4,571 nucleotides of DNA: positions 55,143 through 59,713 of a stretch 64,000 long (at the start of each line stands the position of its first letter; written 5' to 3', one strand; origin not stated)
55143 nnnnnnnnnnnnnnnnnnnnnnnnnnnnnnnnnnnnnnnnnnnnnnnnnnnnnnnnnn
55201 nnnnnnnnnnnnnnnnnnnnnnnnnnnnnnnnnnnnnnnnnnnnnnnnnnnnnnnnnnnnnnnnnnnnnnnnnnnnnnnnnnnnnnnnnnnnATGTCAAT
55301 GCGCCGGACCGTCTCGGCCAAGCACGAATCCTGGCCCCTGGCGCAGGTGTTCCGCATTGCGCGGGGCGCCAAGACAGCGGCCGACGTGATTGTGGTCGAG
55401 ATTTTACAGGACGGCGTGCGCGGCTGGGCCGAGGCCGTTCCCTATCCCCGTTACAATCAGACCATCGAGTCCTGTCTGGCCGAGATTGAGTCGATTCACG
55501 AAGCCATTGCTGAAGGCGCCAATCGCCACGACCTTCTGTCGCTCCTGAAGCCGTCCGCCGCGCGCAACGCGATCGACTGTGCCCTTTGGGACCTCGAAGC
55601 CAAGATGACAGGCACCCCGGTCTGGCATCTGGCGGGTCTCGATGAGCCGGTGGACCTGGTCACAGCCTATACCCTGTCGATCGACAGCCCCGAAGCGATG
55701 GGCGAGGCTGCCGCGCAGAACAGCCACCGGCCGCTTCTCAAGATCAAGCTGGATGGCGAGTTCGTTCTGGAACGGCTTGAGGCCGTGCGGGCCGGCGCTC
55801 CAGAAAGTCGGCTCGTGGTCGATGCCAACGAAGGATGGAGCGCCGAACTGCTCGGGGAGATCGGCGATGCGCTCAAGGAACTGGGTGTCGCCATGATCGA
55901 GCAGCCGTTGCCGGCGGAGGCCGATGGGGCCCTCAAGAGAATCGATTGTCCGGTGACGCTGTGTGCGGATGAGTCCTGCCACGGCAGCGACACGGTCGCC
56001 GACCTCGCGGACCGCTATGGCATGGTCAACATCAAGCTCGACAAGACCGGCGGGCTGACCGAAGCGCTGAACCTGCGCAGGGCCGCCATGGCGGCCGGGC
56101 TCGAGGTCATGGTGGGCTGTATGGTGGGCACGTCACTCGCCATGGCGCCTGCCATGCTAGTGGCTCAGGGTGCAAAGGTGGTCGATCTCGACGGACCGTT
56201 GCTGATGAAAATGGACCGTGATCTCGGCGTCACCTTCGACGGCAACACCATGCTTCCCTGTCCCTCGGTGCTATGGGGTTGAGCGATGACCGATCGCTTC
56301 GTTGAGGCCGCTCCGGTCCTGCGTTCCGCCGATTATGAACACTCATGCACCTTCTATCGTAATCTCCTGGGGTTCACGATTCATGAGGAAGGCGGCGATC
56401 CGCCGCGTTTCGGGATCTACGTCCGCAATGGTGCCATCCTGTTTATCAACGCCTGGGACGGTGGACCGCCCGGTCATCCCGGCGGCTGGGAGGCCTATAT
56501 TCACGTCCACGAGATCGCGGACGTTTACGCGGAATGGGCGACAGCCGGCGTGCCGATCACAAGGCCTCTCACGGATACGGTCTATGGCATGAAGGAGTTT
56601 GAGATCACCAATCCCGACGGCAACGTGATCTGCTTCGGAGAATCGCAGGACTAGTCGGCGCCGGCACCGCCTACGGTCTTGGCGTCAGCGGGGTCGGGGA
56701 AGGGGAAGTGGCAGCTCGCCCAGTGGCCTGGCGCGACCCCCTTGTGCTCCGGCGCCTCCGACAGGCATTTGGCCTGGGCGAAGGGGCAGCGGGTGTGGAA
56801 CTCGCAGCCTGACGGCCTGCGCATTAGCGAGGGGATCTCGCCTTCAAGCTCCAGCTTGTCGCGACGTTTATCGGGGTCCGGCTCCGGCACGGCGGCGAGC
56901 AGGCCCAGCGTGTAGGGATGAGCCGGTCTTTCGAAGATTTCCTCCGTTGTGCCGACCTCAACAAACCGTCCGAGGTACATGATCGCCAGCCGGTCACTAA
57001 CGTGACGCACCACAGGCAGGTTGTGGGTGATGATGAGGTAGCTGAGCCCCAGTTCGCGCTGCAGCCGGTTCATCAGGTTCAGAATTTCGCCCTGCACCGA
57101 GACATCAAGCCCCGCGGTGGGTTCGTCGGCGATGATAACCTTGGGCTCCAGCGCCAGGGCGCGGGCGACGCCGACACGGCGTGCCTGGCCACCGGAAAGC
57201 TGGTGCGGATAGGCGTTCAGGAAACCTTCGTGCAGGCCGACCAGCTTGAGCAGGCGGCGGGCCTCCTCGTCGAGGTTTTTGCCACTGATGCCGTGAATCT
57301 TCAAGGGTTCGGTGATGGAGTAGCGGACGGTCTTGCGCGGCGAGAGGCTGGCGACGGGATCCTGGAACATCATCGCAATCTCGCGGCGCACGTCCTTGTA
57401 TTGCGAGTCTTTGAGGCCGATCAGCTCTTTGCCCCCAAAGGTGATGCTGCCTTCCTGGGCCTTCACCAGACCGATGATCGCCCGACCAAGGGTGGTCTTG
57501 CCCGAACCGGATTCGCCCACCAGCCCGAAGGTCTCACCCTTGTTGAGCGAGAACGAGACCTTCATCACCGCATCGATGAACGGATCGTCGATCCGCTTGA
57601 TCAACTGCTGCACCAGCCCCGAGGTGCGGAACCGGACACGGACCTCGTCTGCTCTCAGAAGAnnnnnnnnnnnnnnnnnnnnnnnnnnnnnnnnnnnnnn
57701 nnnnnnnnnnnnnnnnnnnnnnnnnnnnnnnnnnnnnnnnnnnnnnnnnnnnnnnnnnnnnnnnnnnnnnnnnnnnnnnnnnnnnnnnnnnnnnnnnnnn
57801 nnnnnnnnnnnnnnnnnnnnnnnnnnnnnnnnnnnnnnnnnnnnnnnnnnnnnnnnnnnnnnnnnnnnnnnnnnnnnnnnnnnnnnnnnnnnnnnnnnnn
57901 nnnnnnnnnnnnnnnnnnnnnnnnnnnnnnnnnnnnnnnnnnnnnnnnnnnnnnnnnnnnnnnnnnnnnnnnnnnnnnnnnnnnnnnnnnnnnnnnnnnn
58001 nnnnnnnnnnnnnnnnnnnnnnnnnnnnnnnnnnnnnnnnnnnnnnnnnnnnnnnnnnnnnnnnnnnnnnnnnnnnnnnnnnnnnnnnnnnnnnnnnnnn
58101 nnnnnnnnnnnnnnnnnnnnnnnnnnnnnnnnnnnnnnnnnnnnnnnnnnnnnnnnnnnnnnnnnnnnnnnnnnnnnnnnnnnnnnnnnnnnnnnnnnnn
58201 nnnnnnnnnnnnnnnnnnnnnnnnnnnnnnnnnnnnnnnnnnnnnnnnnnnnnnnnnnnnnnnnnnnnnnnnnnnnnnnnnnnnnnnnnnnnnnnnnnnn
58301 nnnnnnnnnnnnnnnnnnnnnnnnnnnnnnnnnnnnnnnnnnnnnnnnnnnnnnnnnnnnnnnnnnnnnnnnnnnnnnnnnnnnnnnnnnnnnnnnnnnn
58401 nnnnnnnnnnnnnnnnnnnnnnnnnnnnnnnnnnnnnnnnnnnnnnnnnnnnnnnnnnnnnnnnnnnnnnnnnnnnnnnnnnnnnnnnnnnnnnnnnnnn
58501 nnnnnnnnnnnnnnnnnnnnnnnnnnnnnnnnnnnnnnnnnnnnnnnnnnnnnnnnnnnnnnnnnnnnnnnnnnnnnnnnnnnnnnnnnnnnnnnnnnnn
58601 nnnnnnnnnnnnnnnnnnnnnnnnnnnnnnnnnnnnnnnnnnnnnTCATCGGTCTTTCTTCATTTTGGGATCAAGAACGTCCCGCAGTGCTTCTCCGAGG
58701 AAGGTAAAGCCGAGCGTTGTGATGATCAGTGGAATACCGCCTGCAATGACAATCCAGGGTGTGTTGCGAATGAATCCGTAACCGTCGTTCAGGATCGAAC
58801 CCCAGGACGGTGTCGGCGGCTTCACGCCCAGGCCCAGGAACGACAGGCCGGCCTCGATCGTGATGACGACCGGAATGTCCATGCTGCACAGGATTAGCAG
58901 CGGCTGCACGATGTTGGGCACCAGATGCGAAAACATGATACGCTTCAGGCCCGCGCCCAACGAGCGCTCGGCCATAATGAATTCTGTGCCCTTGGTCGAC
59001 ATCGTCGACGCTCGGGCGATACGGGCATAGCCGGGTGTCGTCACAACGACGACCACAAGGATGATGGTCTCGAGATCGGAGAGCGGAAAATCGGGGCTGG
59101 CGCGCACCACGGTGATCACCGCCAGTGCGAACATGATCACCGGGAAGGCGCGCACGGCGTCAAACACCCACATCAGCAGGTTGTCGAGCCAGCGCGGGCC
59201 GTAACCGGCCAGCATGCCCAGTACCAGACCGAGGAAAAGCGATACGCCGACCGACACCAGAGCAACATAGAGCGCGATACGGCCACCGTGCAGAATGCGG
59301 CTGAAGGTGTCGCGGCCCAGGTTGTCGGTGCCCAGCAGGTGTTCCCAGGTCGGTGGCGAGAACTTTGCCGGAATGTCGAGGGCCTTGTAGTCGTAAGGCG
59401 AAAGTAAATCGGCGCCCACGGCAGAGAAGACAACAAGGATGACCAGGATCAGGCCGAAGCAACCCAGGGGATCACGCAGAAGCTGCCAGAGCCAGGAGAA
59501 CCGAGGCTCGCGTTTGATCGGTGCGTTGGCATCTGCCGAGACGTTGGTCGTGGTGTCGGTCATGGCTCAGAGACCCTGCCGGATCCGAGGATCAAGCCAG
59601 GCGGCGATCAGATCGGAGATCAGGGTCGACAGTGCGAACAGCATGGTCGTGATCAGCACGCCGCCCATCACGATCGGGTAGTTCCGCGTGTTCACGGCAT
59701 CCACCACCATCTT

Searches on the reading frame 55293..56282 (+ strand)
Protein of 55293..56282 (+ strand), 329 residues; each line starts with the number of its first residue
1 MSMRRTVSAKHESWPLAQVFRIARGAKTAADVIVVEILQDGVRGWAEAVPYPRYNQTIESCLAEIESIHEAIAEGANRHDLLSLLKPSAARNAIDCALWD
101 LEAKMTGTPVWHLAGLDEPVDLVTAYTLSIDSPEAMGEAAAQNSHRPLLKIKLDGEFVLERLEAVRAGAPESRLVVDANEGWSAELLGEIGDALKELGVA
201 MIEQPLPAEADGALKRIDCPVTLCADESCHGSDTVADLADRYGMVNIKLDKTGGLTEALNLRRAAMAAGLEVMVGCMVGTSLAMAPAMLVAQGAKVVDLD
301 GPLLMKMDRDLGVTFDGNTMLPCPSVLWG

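Call 68: search_protein_families(library=pfam, proteins=[window:55293-56282:+], max_evalue=0.00001)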
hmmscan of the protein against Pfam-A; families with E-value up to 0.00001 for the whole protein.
window:55293-56282:+ (329 aa): 2 families
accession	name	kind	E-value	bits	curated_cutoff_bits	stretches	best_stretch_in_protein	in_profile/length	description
PF13378.12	MR_MLE_C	-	1.4e-24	87.5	29.4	1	149-291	18-168/219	Enolase C-terminal domain-like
PF02746.21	MR_MLE_N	-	1.8e-14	54.4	22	1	6-115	3-117/117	Mandelate racemase / muconate lactonizing enzyme, N-terminal domain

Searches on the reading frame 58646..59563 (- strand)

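Call 68: search_protein_families(library=pfam, proteins=[window:58646-59563:-], max_evalue=0.00001)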
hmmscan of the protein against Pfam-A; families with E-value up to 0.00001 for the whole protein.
window:58646-59563:- (305 aa): 2 families
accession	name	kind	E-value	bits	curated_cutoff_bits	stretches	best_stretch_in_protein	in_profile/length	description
PF00528.27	BPD_transp_1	-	2.7e-26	92.8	26.4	1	112-303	1-184/184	Binding-protein-dependent transport system inner membrane component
PF12911.12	OppC_N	-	1e-07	32.2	23.9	1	25-71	7-53/53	N-terminal TM domain of oligopeptide transport permease C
